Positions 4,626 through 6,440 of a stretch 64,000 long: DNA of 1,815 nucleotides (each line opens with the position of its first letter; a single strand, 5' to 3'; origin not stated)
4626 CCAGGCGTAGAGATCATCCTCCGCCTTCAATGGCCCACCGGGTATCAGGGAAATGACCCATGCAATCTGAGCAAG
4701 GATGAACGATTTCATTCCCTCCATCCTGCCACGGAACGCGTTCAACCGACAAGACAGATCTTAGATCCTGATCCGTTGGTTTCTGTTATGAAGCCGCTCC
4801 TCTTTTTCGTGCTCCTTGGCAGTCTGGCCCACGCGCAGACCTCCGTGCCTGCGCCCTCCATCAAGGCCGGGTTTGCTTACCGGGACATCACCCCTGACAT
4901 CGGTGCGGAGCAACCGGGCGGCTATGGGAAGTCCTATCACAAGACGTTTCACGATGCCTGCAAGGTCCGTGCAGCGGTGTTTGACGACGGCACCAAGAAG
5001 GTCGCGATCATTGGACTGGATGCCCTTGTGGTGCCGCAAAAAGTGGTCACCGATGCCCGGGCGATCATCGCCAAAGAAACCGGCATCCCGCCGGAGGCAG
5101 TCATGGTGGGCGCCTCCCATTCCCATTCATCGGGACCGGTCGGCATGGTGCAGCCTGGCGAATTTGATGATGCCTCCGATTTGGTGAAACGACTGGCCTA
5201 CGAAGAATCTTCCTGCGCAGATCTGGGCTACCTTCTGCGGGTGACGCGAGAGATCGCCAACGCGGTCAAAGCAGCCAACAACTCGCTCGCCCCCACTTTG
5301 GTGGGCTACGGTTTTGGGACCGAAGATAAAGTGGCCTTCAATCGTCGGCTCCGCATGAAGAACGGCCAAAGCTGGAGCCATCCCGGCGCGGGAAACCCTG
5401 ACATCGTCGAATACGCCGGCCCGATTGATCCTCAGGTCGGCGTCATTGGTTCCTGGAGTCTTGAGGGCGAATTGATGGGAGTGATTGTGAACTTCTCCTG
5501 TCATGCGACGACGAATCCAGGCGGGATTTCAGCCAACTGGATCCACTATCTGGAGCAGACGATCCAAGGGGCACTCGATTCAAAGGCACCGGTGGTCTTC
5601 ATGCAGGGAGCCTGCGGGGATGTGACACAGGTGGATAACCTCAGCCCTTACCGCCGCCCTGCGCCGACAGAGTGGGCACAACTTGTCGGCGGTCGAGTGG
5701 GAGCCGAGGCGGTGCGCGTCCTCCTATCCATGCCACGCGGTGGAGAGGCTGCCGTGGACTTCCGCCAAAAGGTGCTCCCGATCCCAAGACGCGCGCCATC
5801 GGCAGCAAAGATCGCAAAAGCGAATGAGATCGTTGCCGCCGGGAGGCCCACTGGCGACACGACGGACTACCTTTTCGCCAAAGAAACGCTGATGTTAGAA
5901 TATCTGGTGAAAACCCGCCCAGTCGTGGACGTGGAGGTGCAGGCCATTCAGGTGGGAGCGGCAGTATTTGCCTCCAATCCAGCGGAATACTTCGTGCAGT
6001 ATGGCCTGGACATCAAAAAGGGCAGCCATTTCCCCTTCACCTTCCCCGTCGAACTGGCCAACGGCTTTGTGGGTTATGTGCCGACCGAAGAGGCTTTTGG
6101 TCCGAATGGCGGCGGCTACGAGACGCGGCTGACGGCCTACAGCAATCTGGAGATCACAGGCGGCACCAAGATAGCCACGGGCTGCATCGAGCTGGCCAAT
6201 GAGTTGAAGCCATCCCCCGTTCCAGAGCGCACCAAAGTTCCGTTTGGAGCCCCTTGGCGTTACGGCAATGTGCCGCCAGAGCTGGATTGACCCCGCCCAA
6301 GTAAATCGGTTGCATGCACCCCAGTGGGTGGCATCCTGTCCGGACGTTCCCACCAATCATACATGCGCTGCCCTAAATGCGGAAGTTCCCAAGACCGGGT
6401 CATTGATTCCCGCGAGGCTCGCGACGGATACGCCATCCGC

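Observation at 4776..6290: Secreted neutral-ceramidase homolog in a free-living high-GC bacterium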

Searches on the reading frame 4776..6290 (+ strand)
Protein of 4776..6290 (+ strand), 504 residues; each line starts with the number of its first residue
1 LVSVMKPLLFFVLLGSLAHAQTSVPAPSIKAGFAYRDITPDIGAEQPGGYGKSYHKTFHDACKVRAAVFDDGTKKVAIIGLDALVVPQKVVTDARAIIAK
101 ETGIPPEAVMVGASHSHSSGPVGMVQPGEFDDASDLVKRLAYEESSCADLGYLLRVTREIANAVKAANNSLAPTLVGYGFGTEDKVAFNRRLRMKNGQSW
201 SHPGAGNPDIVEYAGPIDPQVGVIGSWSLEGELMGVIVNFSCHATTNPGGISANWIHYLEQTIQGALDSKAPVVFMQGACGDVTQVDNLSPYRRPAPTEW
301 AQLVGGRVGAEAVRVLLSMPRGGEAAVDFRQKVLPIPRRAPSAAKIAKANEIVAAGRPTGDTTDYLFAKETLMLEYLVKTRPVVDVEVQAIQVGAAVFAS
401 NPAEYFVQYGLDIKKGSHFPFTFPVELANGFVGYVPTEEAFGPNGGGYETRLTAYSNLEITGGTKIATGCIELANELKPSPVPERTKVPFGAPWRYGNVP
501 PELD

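Call 3: search_protein_families(library=pfam, proteins=[window:4776-6290:+], max_evalue=1)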
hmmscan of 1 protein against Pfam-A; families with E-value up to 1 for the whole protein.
window:4776-6290:+ (504 aa): 1 family
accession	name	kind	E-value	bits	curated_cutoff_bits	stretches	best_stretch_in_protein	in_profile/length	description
PF04734.18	Ceramidase_alk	-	0.00061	19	32.1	1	31-245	3-205/509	Neutral/alkaline non-lysosomal ceramidase, N-terminal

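Call 4: search_protein_families(library=ncbifam, proteins=[window:4776-6290:+], max_evalue=1)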
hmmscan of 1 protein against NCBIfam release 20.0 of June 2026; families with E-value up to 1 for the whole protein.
window:4776-6290:+ (504 aa): 0 families

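Call 5: search_solved_structures(query=window:4776-6290:+, max_evalue=10, show_alignments=3)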
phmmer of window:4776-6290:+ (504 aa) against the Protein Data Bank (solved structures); distinct sequences matched with E-value up to 10: 2.
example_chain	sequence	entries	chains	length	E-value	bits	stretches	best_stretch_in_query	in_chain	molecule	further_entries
2zws_A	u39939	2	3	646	9e-05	24.5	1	32-248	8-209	Neutral ceramidase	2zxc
8txr_A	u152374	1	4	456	0.49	12.2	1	249-329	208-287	Exodeoxyribonuclease 7 large subunit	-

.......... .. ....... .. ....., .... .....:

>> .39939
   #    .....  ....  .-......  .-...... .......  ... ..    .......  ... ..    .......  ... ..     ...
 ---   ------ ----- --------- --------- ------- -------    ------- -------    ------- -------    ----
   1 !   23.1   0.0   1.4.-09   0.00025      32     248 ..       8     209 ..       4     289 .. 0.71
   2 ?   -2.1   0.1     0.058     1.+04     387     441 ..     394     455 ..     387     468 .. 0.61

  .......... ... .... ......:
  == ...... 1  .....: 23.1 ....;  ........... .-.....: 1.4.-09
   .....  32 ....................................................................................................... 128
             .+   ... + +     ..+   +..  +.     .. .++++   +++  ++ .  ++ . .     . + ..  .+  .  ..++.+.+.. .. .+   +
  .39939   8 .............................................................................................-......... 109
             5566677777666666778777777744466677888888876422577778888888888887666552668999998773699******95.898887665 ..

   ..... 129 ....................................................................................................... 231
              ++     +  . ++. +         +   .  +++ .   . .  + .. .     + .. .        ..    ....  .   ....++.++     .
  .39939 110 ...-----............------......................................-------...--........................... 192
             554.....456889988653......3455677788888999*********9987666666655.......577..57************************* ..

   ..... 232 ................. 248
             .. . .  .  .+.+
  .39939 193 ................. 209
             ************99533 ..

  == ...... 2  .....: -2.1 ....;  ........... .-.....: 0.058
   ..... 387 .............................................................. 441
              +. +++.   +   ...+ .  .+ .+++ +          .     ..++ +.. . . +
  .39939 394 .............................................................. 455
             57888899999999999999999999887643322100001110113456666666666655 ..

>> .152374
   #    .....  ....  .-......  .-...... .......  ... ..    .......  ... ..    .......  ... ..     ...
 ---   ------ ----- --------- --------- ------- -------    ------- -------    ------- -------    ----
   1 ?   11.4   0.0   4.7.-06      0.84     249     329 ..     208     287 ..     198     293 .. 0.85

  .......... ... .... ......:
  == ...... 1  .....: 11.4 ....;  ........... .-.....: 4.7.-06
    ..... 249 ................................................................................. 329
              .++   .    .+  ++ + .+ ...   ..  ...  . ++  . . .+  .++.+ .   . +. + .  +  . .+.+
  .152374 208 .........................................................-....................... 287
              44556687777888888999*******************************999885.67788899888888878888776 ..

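Call 6: find_homologous_proteins(query=window:4776-6290:+, max_evalue=0.001)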
Query window:4776-6290:+ (504 aa): 5101 proteins with E <= 0.001 among 8000 candidates; the best 120 are listed.
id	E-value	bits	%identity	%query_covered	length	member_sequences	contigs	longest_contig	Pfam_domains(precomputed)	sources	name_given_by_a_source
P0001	0.0e+0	1121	100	98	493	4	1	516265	-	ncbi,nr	ncbi:MAG: hypothetical protein H7A55_16695 [Verrucomicrobiaceae bacterium]|nr:hypothetical protein [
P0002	0.0e+0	1053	91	99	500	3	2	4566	-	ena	-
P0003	3.4e-291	984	86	100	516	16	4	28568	-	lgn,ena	-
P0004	9.4e-247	838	73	95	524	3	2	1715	-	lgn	-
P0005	7.4e-244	828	73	98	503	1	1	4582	-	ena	-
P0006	1.5e-243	827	71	99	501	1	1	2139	-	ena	-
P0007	7.0e-243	825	74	94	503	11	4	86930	-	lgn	-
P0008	1.1e-242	824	72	98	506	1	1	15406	-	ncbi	-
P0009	3.9e-242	822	72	96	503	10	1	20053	-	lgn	-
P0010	4.3e-242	822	72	99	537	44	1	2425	-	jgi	jgi:hypothetical protein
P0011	8.9e-242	821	74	96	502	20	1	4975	-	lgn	-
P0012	1.4e-241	821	72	95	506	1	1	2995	-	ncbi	-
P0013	7.0e-240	815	71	99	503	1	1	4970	-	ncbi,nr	ncbi:MAG: hypothetical protein U0984_09140 [Prosthecobacter sp.]|nr:hypothetical protein [Prosthecob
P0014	2.3e-239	813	72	96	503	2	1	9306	-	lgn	-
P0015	2.9e-239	813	72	98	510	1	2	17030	-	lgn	-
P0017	5.4e-239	812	72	96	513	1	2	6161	PF04734.19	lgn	-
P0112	6.9e-222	756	66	100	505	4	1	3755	PF04734.19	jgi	jgi:hypothetical protein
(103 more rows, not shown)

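Call 12: search_solved_structures(query=A1, max_evalue=1, show_alignments=2)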
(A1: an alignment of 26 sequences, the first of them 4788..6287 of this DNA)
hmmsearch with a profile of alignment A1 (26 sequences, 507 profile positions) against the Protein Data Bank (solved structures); distinct sequences matched with E-value up to 1: 3.
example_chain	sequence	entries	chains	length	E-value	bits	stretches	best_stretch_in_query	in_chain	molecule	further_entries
2zws_A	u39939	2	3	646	5.5e-12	48.3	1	35-324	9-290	Neutral ceramidase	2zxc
4wgk_A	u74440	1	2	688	0.0016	20.3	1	34-247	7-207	Neutral ceramidase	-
8txr_A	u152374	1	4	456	0.62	11.8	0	253-330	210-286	Exodeoxyribonuclease 7 large subunit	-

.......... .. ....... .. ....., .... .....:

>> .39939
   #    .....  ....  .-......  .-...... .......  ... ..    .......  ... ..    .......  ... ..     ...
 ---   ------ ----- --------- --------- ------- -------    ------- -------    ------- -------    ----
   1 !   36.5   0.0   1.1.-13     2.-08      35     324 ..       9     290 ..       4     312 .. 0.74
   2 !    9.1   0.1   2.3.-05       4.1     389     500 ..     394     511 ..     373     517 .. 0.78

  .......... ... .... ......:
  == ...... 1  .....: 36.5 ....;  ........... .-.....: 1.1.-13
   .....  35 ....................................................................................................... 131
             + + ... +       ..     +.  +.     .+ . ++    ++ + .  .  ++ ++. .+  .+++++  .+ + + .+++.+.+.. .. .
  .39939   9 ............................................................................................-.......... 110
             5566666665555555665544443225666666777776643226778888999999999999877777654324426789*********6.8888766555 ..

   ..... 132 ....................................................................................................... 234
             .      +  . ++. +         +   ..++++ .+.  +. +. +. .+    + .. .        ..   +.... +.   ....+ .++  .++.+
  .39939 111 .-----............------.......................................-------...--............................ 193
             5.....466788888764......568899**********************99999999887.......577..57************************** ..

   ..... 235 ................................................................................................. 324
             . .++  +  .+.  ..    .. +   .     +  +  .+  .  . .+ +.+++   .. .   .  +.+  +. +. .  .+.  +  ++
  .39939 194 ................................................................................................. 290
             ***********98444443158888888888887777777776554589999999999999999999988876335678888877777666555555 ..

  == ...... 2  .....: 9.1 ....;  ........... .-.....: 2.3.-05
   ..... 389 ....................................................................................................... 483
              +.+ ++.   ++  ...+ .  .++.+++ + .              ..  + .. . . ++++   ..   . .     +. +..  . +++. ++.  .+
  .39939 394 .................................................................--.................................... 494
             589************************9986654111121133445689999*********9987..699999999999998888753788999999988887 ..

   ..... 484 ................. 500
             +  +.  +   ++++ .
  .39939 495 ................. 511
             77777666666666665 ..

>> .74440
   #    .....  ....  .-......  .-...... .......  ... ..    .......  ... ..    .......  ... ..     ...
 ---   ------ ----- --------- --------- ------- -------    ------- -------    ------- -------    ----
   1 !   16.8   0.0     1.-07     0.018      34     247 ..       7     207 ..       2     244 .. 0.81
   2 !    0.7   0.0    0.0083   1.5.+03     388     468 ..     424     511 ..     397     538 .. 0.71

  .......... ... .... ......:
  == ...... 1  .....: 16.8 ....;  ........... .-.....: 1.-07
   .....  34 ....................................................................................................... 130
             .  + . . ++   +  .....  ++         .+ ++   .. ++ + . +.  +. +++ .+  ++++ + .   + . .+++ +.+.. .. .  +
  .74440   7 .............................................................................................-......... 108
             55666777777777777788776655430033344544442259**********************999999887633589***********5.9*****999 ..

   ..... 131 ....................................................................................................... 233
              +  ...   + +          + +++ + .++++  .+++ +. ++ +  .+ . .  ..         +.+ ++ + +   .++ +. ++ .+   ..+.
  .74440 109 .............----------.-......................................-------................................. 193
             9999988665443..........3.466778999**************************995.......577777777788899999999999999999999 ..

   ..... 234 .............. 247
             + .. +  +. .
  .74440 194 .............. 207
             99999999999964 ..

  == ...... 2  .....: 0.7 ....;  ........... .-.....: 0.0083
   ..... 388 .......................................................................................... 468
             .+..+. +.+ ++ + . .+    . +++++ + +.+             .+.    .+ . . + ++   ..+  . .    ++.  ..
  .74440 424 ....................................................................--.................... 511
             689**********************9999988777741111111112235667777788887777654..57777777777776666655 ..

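Call 19: search_protein_representatives(protein=window:4788-6290:+)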
Query: 500 residues. Proteins with E-value up to 0.001 (for the whole library): 8569; up to 1e-10: 3489; up to 1e-30: 569. The best 150 are listed.
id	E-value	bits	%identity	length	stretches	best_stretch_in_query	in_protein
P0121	2.2e-174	597.3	56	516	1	24-498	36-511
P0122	6.4e-161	552.8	54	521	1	5-500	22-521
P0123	2.8e-152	524.3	52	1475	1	12-500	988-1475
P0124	2.4e-144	498.2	49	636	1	11-499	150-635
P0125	5.0e-131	454.2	47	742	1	12-499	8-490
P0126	4.0e-130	451.3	57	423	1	8-373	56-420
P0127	9.3e-122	423.7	43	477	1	26-498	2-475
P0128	3.2e-121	421.9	45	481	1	26-492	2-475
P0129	5.5e-120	417.8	52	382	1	120-500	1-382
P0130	1.8e-119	416.1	45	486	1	25-499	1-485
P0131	6.7e-113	394.5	44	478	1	25-499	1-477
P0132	3.5e-110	385.5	55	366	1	23-349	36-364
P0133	2.6e-105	369.4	43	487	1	25-499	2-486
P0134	7.2e-101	354.8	58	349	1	8-293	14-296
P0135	1.2e-100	354.1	58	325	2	22-225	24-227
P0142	8.0e-86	305.1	37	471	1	25-500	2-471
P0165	4.0e-68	246.7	33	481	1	26-491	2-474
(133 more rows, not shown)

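Call 20: find_related_loci(query=A1, collection=genome_contigs, flank=10000)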
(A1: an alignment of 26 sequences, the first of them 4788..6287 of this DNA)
Query A1 (500 aa) in genome_contigs; peptide patterns used: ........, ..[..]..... (x = any residue, [..] = any of these).
599 stretches matched a pattern (row limit reached: there are more); 559 encode a relative of the query (tblastn E <= 1e-3); the best 80 are kept; 80 distinct loci.
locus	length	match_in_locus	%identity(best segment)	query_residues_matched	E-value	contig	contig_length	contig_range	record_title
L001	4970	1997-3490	71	4-500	0e+0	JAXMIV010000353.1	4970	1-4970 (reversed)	MAG: Prosthecobacter sp. isolate G6_metabat.bin.31 k141_309951, whole genome shotgun sequence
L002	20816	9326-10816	71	1-500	0e+0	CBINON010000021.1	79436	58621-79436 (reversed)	MAG TPA_asm: uncultured bacterium isolate SRR16817029_binner123_Refined_14 genome assembly, contig: ERZ27393973.135, who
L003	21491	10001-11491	73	4-500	0e+0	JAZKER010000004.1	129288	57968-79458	MAG: Verrucomicrobiota bacterium isolate DC_HB_02_SPN181219-bin043_1 DCHB02SPN_B043_1_000000000004, whole genome shotgun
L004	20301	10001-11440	73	22-500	0e+0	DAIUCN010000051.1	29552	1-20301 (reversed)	MAG TPA_asm: Prosthecobacter sp. isolate CTOTU10748 NODE_493_length_29552_cov_23.941350, whole genome shotgun sequence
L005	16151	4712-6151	73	22-500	0e+0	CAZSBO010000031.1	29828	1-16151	MAG TPA_asm: uncultured Brevifollis sp. isolate SRP319275_co6_110 genome assembly, contig: NODE_424_length_29828_cov_6.6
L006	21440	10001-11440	72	22-500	0e+0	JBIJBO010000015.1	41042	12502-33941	MAG: Prosthecobacter sp. isolate ME2006-08-08D7_3300042516_group2_bin25 Rohwer_bin2774_scaffold_308_c1, whole genome sho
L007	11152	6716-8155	73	22-500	0e+0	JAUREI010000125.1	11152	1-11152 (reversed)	MAG: Prosthecobacter sp. isolate SFB_3D_100_16 k141_508265_length_11152_cov_26.5273, whole genome shotgun sequence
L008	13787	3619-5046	74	25-500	0e+0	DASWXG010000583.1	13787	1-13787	MAG TPA_asm: Prosthecobacter sp. isolate SMAG_U3678 k141_661788, whole genome shotgun sequence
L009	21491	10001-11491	71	4-500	0e+0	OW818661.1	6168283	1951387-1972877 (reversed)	metagenome genome assembly, chromosome: 1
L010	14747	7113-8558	73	20-500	0e+0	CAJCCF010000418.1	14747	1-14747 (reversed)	MAG: uncultured Verrucomicrobia bacterium isolate Loc090116-7m_bin-1039 genome assembly, contig: bin-1039:418/774, whole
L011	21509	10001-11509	69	1-500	0e+0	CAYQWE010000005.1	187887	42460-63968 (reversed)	MAG TPA_asm: uncultured Brevifollis sp. isolate binchicken_co322_209 genome assembly, contig: NODE_98_length_187887_cov_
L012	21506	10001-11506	70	1-500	0e+0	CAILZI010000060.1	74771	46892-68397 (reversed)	MAG: uncultured Verrucomicrobia bacterium isolate Ki2-D3_bin-1137 genome assembly, contig: bin-1137:060/265, whole genom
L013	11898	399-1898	70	1-500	0e+0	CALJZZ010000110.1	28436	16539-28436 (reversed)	MAG TPA_asm: uncultured Verrucomicrobiaceae bacterium isolate SRR1506984_bin.23_CONCOCT_v1.1_MAG genome assembly, contig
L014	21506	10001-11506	69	1-500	0e+0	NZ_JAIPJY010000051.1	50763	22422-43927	MAG: Prosthecobacter sp. isolate Tobar12.5m-G46 Tobar12-5m-C506, whole genome shotgun sequence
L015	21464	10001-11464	71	15-500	0e+0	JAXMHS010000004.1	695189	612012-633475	MAG: Verrucomicrobiaceae bacterium isolate STL-VER10 C2.107.fa-4, whole genome shotgun sequence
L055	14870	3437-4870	63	23-500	0e+0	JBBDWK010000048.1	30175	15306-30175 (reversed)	MAG: Bryobacteraceae bacterium isolate LejiaD_62_16 Lejia_D_2476_length_30175_cov_9, whole genome shotgun sequence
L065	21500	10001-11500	60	4-499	0e+0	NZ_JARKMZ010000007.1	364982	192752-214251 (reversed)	Daejeonella sp. H1SJ63 platanus_K_17_124_7, whole genome shotgun sequence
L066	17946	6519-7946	61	25-499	0e+0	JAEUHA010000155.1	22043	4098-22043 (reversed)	MAG: Opitutaceae bacterium isolate new MAG-5 k141_2171112, whole genome shotgun sequence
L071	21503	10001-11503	60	4-499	0e+0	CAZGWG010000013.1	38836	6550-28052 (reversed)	MAG TPA_asm: uncultured Sphingobacterium sp. isolate SRP193066_co1_54 genome assembly, contig: NODE_1225_length_38836_co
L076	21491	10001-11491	60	1-498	0e+0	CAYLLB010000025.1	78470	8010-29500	MAG TPA_asm: uncultured Solibacteraceae bacterium isolate SRP167436_co1_335 genome assembly, contig: NODE_303_length_784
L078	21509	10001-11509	59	1-499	0e+0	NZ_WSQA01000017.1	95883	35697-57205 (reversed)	Sphingobacterium humi strain JCM 31225 Scaffold17, whole genome shotgun sequence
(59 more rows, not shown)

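Call 24: predict_structure(alignment_id=A1)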
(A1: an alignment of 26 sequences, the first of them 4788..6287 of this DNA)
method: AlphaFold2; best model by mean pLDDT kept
length: 500 residues; sequences in the alignment: 26
mean_pLDDT: 75.0   pTM: 0.82
mean pLDDT of the five models: 75.0, 72.8, 72.4, 72.2, 71.5
residues with pLDDT >= 90: 168; 70-90: 160; 50-70: 76; < 50: 96
segments of 3 or more residues with pLDDT < 50: 1-6, 9-19, 42-51, 182-187, 240-248, 279-286, 429-451, 484-500
pLDDT, mean of each block of 10 residues (from residue 1): 47 43 90 71 46 64 97 89 87 98 92 62 88 88 82 96 98 82 50 54 53 73 94 79 48 87 91 64 50 71 85 90 95 85 91 83 82 87 93 84 75 92 68 34 37 71 93 91 48 32
secondary structure, 60 per line:
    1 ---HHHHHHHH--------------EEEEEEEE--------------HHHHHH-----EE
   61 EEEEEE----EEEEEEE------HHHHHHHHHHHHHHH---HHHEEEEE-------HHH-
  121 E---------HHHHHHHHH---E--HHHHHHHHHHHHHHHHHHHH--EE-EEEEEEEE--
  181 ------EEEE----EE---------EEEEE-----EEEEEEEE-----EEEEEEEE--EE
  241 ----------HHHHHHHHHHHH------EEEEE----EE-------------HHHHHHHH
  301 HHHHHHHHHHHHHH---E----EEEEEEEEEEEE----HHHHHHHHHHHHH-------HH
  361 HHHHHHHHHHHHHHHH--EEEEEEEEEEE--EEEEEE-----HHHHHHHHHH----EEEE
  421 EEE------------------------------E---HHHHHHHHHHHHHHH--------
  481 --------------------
elements in order: H4-11 E26-33 H48-53 E59-66 E71-77 H84-98 E105-109 H131-139 H146-165 E171-178 E187-190 E206-210 E216-223 E229-236 H251-262 E269-273 H293-314 E323-334 H339-351 H359-376 E379-389 E392-397 H403-412 E417-423 H458-472
